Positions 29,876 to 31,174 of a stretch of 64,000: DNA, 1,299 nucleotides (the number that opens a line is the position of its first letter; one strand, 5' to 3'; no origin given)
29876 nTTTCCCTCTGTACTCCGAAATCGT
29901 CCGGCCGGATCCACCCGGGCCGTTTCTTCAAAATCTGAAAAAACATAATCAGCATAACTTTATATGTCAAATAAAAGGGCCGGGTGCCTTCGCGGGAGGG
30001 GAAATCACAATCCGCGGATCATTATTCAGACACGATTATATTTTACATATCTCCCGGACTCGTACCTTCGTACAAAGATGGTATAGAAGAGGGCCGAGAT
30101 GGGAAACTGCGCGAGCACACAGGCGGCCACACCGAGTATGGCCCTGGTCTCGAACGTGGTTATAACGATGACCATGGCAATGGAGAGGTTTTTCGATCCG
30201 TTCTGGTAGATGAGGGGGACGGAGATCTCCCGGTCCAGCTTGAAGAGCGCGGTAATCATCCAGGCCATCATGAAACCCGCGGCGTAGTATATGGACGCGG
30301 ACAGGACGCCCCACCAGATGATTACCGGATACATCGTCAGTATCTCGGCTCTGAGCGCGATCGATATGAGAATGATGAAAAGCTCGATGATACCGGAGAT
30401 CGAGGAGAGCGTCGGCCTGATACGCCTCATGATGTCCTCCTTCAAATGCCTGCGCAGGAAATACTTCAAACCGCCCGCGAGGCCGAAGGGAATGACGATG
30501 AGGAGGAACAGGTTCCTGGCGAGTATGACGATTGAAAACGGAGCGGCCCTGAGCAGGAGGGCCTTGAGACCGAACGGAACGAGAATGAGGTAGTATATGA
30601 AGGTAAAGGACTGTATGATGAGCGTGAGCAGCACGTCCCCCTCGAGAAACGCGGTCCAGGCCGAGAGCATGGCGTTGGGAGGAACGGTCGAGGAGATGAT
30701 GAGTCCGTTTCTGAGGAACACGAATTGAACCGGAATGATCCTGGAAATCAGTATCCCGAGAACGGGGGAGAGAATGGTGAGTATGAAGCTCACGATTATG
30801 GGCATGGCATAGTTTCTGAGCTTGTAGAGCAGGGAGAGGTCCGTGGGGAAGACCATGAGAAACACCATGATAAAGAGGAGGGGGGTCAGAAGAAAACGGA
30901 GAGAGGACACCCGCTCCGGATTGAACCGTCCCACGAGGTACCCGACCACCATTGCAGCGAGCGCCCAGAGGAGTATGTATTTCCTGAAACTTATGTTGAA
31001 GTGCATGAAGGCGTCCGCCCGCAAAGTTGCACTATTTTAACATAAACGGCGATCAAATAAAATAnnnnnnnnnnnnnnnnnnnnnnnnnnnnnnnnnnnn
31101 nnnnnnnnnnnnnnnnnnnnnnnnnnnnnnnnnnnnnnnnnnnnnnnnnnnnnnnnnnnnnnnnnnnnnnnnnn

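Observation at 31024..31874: ispG encodes only the TIM-barrel domain; the essential 4Fe-4S C-terminal domain is missing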

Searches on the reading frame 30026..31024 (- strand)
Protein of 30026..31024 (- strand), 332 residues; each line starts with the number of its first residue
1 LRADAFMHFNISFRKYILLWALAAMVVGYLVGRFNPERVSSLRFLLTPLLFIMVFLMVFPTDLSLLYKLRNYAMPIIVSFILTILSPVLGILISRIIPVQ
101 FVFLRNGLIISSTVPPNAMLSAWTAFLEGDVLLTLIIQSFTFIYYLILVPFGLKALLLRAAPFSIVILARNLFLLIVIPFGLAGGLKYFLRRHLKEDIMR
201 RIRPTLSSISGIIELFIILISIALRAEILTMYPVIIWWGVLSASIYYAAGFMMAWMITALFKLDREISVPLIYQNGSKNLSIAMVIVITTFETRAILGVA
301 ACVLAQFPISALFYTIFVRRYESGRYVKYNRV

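Call 3: search_protein_families(library=pfam, proteins=[window:30026-31024:-], max_evalue=0.01)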
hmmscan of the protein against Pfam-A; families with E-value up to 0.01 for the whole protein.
window:30026-31024:- (332 aa): 1 family
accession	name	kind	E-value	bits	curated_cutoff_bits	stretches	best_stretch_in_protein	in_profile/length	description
PF01758.21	SBF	-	2e-10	41.1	24.3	1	47-229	1-188/191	Sodium Bile acid symporter family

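Call 4: search_protein_families(library=ncbifam, proteins=[window:30026-31024:-], max_evalue=0.01)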
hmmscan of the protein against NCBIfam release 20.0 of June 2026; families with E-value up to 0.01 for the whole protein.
window:30026-31024:- (332 aa): 1 family
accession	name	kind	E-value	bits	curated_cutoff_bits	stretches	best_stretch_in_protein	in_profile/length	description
TIGR00832.1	acr3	equivalog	9.5e-08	31.7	282.8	1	13-303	4-311/327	ACR3 family arsenite efflux transporter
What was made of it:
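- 30026..31006 (-): SBF/BASS/ACR3-like membrane transporter gene, 326 aa from ATG 31006 (332 aa from TTG 31024). It is the third gene of the conserved trio DRL - A - SBF. Pfam SBF, E 2e-10, and a weak NCBIfam acr3 match (calls 3, 4).
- Closest known: Two-domain bacterial IspG/GcpE. Different: It scores below the NCBIfam equivalog cut-offs (call 4).
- Checked: An SBF/ACR3-like transporter gene follows (30026..31006 or 31024; calls 3, 4).
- The Fe-S domain is absent and the protein scores below both NCBIfam equivalog cut-offs (call 4).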
